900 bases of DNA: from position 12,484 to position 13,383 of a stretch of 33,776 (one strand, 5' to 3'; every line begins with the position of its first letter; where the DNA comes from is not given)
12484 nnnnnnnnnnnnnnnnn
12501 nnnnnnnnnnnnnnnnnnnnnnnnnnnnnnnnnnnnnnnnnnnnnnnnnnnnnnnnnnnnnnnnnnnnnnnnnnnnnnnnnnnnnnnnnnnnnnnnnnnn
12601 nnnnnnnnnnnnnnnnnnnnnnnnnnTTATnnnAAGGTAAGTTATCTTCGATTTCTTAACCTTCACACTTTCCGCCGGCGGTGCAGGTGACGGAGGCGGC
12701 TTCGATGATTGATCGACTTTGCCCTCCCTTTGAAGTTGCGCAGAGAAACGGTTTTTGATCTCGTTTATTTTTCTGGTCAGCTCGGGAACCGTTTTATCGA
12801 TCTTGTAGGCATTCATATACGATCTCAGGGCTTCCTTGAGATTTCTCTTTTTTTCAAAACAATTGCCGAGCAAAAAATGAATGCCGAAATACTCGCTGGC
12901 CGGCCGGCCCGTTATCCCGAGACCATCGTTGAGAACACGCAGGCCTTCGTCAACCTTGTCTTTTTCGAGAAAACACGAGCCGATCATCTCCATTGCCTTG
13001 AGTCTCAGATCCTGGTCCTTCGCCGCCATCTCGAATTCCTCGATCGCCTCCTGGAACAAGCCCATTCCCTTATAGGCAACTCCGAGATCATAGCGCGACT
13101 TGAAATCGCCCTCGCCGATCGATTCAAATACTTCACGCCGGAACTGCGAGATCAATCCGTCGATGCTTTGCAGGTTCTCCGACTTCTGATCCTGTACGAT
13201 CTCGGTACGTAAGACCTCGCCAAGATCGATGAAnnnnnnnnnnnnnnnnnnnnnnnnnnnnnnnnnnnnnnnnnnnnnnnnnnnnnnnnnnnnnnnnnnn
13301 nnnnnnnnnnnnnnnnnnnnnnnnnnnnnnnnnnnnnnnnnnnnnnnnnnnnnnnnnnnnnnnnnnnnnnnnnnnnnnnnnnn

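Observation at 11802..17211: Tandemly duplicated module: ExeA/GspA(MshM)-like ATPase plus long signal-less TPR protein, with no secretion or pilus genes nearby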

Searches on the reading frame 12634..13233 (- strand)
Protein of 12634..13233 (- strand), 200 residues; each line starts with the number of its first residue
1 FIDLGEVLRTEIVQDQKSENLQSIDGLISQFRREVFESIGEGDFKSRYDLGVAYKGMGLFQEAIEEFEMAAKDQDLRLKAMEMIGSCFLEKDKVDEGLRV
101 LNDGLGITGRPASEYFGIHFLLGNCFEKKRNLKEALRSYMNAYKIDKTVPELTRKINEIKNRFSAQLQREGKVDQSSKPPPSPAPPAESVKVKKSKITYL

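Call 83: search_protein_representatives(protein=window:12634-13233:-)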
Query: 200 residues. Proteins with E-value up to 0.001 (for the whole library): 6234; up to 1e-10: 1805; up to 1e-30: 5. The best 150 are listed.
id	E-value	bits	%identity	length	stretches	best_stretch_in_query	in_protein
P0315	1.2e-68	247.0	44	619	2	1-200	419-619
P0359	1.3e-66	240.4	62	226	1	2-200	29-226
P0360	6.6e-49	182.7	49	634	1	1-182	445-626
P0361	4.7e-39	150.6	51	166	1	62-200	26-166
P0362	1.7e-36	142.2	31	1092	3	38-165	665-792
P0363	2.4e-30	122.2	53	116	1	83-200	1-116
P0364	1.3e-28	116.5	31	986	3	2-146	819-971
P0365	4.0e-27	111.7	30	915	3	17-185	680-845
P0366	7.4e-27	110.8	35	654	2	22-159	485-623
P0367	8.6e-27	110.6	32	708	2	19-162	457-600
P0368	5.7e-26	107.9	47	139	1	44-161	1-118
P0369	7.3e-26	107.6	37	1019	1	1-188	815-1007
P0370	1.0e-25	107.1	33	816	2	18-184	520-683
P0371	3.7e-25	105.3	33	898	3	22-93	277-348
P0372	6.2e-25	104.5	33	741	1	18-163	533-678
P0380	4.3e-23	98.5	35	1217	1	1-193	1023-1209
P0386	3.3e-22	95.7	34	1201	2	17-144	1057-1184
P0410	2.4e-20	89.6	32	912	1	22-200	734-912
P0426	7.9e-20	87.9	33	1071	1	23-159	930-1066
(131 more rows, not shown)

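Call 85: find_encoding_contigs(protein=P0386, flank=5000, max_places=2)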
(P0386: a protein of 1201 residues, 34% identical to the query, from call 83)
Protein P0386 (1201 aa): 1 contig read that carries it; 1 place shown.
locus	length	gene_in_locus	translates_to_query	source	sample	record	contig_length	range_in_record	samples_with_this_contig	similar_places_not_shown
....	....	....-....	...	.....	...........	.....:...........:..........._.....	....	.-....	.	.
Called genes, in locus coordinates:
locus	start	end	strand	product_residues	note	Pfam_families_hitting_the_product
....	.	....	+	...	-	?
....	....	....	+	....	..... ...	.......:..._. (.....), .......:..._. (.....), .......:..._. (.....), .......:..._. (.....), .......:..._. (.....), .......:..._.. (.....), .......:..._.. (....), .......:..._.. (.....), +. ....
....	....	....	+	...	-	?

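Call 86: find_encoding_contigs(protein=P0426, flank=5000, max_places=2)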
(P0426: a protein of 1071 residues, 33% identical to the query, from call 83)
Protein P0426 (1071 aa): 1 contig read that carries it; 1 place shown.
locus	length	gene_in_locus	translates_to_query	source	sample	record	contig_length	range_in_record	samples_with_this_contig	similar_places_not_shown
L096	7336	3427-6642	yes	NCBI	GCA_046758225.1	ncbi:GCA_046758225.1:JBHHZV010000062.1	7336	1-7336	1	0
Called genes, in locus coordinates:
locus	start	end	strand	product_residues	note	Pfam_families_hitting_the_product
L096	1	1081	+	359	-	PF00448:SRP54, PF01656:CbiA (weak), PF02374:ArsA_ATPase (weak), PF13401:AAA_22, PF02978:SRP_SPB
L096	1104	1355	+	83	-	PF00886:Ribosomal_S16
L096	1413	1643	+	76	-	PF13083:KH_KhpA-B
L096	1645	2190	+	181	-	PF01782:RimM, PF05239:PRC (weak), PF24986:PRC_RimM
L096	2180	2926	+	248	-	PF01746:tRNA_m1G_MT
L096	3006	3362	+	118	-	PF01245:Ribosomal_L19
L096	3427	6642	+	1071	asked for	PF00515:TPR_1 (faint), PF03704:BTAD (faint), PF07719:TPR_2 (faint), PF12895:ANAPC3 (faint), PF13174:TPR_6 (faint), PF14559:TPR_19 (weak), PF13432:TPR_16 (weak), PF14559:TPR_19, +17 more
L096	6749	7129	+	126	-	-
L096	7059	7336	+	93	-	PF02581:TMP-TENI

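Call 88: find_related_loci(query=A5, collection=metagenome_contigs, flank=4000)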
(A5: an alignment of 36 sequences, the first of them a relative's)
Query A5 (1071 aa) in metagenome_contigs; peptide patterns used: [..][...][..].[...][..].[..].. (x = any residue, [..] = any of these).
600 stretches matched a pattern (row limit reached: there are more); 581 encode a relative of the query (tblastn E <= 1e-3); the best 80 are kept; 80 distinct loci.
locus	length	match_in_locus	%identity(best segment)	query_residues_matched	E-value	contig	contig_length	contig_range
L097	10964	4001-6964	35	1-1069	2e-105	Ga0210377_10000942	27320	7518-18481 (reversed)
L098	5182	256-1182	58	790-1071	2e-94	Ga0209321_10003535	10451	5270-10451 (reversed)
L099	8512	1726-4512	36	1-1070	4e-93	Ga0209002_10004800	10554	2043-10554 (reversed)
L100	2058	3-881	58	807-1071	1e-95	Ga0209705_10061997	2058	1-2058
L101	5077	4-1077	44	36-393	9e-90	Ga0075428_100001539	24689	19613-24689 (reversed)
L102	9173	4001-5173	40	1-391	4e-89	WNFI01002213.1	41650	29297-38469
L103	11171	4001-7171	29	5-1067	2e-83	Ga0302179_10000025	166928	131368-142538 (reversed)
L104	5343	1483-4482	33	3-1070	1e-81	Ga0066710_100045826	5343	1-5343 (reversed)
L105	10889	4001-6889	29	3-1071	3e-79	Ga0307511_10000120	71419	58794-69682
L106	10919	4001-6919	37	1-1069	2e-104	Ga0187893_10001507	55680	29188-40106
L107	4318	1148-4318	29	3-1064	2e-77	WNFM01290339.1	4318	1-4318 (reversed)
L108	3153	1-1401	36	24-557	5e-73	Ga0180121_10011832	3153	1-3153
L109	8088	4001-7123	33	1-1067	2e-70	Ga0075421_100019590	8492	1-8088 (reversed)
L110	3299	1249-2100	52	792-1069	2e-70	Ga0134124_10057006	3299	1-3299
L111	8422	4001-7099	33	1-1067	5e-67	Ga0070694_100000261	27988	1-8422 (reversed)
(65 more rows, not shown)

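Call 91: find_encoding_contigs(protein=P0380, flank=4000, max_places=2)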
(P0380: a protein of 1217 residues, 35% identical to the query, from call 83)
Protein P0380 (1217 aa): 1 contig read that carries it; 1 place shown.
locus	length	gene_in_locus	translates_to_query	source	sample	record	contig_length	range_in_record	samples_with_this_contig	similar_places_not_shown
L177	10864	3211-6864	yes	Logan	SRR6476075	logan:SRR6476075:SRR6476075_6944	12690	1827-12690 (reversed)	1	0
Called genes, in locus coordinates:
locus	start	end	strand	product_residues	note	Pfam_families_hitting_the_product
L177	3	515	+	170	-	?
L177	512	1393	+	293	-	PF03668:RapZ-like_N, PF22740:PapZ_C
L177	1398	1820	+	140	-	PF03610:EIIA-man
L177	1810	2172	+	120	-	PF00381:PTS-HPr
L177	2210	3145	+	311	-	PF21948:LplA-B_cat, PF03099:BPL_LplA_LipB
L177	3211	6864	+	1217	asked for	PF00515:TPR_1 (faint), PF07719:TPR_2 (faint), PF12895:ANAPC3 (faint), PF13414:TPR_11 (weak), PF13432:TPR_16 (weak), PF14559:TPR_19 (weak), PF13432:TPR_16 (weak), PF14559:TPR_19 (weak), +9 more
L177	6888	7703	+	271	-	PF00931:NB-ARC (weak), PF05970:PIF1 (weak), PF13191:AAA_16 (weak), PF01637:ATPase_2 (weak), PF13604:AAA_30 (weak), PF13401:AAA_22, PF00448:SRP54 (weak), PF07728:AAA_5 (weak), +4 more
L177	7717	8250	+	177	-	PF01066:CDP-OH_P_transf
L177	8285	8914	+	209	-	PF02660:G3P_acyltransf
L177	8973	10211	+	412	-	PF00696:AA_kinase, PF22468:ACT_9, PF01842:ACT, PF13840:ACT_7, PF22468:ACT_9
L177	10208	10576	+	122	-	PF12836:HHH_3, PF14520:HHH_5 (faint), PF00633:HHH (faint)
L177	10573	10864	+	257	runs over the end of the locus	PF02616:SMC_ScpA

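Call 92: find_encoding_contigs(protein=P0410, flank=4000, max_places=2)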
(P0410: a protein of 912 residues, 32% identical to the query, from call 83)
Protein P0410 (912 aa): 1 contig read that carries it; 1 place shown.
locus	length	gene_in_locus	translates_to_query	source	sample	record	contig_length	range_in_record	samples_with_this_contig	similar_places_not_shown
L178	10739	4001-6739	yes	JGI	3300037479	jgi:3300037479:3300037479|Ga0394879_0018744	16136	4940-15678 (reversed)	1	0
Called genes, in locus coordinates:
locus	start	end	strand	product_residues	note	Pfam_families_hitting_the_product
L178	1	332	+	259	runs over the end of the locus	PF03186:CobD_Cbib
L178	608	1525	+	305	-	PF00155:Aminotran_1_2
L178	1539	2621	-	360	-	PF03739:LptF_LptG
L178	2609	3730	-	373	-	PF03739:LptF_LptG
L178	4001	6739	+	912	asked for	PF00515:TPR_1 (faint), PF07719:TPR_2 (faint), PF12895:ANAPC3 (faint), PF13174:TPR_6 (faint), PF13181:TPR_8 (faint), PF13371:TPR_9 (faint), PF13414:TPR_11 (weak), PF13424:TPR_12 (faint), +11 more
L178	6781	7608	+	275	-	PF00931:NB-ARC (weak), PF01637:ATPase_2 (weak), PF13191:AAA_16 (weak), PF13604:AAA_30 (weak), PF13401:AAA_22, PF00004:AAA (weak), PF07728:AAA_5 (weak), PF09848:SLFN-g3_helicase (weak), +1 more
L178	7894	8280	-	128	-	PF07238:PilZ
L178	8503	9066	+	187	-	PF01883:FeS_assembly_P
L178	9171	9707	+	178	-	PF02283:CobU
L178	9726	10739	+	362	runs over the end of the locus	PF02277:DBI_PRT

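Call 96: search_protein_families(library=ncbifam, proteins=[L178:7894-8280:-], max_evalue=0.00001)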
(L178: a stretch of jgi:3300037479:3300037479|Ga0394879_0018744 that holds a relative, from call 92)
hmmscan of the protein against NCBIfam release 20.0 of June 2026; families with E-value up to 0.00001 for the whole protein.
L178:7894-8280:- (128 aa): 1 family
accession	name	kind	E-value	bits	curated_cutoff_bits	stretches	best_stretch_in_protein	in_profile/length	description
TIGR02266.1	gmx_TIGR02266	paralog_domain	1.9e-06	27.9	68.7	1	25-106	13-95/96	TIGR02266 family protein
